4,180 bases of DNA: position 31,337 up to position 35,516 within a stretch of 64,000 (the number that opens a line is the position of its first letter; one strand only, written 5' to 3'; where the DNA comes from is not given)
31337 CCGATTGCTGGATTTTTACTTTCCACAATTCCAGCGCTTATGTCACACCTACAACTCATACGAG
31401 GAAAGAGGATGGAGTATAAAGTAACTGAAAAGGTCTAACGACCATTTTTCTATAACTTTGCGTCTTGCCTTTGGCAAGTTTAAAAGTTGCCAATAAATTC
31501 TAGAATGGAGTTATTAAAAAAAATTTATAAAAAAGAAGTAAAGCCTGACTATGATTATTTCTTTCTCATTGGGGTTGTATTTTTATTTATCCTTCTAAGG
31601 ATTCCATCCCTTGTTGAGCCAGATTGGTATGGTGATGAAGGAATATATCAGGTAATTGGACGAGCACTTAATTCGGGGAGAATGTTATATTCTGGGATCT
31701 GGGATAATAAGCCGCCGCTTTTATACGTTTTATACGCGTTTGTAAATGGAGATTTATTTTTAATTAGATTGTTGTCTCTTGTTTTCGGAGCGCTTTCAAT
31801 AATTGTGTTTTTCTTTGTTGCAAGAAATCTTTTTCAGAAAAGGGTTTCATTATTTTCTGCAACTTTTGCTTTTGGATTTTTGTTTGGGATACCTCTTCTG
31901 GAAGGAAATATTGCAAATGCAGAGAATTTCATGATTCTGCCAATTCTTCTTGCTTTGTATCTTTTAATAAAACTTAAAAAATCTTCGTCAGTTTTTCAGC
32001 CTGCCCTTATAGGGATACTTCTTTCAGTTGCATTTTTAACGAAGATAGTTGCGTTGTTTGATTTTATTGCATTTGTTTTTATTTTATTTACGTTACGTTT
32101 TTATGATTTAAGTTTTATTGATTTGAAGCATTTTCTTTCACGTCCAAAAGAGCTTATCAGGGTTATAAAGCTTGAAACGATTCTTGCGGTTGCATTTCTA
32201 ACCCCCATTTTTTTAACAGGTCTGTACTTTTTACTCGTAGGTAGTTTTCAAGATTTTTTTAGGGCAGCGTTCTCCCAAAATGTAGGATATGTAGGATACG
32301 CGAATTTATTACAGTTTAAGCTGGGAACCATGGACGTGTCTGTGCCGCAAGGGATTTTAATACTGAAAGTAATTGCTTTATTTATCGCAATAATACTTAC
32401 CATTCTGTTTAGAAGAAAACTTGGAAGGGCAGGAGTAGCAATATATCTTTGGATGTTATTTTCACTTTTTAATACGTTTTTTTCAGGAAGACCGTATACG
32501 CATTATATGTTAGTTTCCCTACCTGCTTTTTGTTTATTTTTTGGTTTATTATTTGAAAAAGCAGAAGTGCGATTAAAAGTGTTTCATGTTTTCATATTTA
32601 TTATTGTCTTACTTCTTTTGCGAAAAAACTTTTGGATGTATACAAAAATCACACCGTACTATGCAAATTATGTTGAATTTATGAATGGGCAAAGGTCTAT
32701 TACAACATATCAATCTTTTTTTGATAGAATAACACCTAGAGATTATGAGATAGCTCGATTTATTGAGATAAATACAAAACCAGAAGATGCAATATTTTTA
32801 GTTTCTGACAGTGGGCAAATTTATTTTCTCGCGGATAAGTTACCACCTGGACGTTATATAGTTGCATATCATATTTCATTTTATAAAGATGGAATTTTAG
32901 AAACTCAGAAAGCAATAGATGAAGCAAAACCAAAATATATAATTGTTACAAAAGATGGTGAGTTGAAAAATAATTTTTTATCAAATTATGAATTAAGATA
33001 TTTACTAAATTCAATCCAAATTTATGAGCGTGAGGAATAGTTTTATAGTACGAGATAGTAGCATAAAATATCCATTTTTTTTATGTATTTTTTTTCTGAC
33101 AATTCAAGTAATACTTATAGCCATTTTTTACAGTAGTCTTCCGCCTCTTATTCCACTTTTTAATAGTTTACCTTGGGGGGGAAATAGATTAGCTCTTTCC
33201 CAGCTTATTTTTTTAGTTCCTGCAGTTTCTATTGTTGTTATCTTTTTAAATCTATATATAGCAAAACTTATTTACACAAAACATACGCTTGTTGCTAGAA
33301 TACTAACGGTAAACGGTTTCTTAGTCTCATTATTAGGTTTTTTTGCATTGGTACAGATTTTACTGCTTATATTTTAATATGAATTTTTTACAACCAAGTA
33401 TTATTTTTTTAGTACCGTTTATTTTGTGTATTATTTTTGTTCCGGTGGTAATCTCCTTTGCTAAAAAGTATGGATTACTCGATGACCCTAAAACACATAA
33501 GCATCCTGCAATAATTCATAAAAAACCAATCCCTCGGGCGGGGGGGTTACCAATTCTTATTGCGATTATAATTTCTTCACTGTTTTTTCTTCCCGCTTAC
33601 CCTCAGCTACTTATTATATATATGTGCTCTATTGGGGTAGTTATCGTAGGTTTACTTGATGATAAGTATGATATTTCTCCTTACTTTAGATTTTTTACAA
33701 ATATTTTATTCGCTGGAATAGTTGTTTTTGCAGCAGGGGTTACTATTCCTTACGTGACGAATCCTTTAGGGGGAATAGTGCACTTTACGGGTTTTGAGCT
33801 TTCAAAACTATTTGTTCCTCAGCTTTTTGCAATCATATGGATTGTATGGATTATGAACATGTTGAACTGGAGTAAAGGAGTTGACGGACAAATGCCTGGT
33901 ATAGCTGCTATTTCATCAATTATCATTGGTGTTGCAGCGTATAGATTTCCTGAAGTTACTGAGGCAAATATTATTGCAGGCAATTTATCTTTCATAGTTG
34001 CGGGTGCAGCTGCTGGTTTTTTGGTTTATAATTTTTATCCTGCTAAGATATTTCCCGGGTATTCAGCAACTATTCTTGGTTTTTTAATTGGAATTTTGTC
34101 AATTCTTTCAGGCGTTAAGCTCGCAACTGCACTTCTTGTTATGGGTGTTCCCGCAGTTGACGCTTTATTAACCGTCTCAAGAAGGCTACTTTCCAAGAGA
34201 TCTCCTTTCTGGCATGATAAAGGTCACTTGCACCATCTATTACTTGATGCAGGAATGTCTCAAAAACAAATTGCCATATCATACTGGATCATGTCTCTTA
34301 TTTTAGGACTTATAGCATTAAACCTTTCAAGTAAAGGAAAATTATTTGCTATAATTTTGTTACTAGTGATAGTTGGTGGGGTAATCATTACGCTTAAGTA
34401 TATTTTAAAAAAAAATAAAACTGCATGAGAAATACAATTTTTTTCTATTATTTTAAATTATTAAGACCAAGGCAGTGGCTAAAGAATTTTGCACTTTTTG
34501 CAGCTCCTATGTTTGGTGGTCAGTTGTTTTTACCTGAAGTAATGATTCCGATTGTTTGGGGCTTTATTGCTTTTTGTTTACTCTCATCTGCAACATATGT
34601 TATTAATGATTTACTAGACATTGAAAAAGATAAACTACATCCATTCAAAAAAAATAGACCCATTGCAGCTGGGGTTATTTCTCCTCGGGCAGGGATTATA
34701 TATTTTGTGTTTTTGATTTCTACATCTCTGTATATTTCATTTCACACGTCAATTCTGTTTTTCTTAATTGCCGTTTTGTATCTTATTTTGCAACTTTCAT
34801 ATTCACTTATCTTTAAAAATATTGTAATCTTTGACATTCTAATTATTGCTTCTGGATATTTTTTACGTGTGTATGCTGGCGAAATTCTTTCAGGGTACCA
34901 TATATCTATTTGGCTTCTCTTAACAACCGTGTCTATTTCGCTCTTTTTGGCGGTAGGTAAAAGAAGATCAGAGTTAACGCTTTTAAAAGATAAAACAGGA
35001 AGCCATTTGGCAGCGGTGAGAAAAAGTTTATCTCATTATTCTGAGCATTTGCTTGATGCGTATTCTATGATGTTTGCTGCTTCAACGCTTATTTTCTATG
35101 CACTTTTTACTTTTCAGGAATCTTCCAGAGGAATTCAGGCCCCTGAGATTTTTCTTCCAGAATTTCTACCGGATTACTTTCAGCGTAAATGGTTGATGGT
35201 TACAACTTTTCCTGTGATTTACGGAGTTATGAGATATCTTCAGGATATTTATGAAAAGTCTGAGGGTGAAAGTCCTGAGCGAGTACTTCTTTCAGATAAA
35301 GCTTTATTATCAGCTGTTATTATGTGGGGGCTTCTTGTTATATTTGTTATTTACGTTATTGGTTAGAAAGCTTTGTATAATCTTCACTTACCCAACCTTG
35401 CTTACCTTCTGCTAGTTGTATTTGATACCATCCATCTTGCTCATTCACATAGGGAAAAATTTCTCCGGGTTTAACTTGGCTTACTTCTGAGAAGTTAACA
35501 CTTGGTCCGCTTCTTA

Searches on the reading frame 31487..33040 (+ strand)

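Call 31: search_protein_families(library=pfam, proteins=[window:31487-33040:+], max_evalue=0.001)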
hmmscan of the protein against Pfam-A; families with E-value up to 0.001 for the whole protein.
window:31487-33040:+ (517 aa): 1 family
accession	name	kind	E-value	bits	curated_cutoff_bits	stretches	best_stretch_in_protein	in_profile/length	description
PF13231.12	PMT_2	-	4.9e-08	33.8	26.1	1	87-202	18-131/160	Dolichyl-phosphate-mannose-protein mannosyltransferase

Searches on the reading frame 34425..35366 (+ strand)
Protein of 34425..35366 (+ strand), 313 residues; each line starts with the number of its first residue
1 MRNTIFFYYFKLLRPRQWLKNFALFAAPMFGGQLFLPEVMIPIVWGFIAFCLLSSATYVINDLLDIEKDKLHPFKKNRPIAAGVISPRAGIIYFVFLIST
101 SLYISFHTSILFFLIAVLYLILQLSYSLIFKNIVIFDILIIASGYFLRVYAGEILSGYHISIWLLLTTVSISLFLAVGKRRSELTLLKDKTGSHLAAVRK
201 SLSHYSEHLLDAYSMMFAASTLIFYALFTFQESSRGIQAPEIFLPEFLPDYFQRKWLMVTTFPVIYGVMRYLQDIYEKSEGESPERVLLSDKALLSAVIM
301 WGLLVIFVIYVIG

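Call 31: search_protein_families(library=pfam, proteins=[window:34425-35366:+], max_evalue=0.001)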
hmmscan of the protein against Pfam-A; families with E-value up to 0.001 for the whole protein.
window:34425-35366:+ (313 aa): 1 family
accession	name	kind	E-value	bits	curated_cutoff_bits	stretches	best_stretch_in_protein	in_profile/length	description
PF01040.23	UbiA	-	1e-20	74.6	34.2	1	42-206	21-181/250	UbiA prenyltransferase family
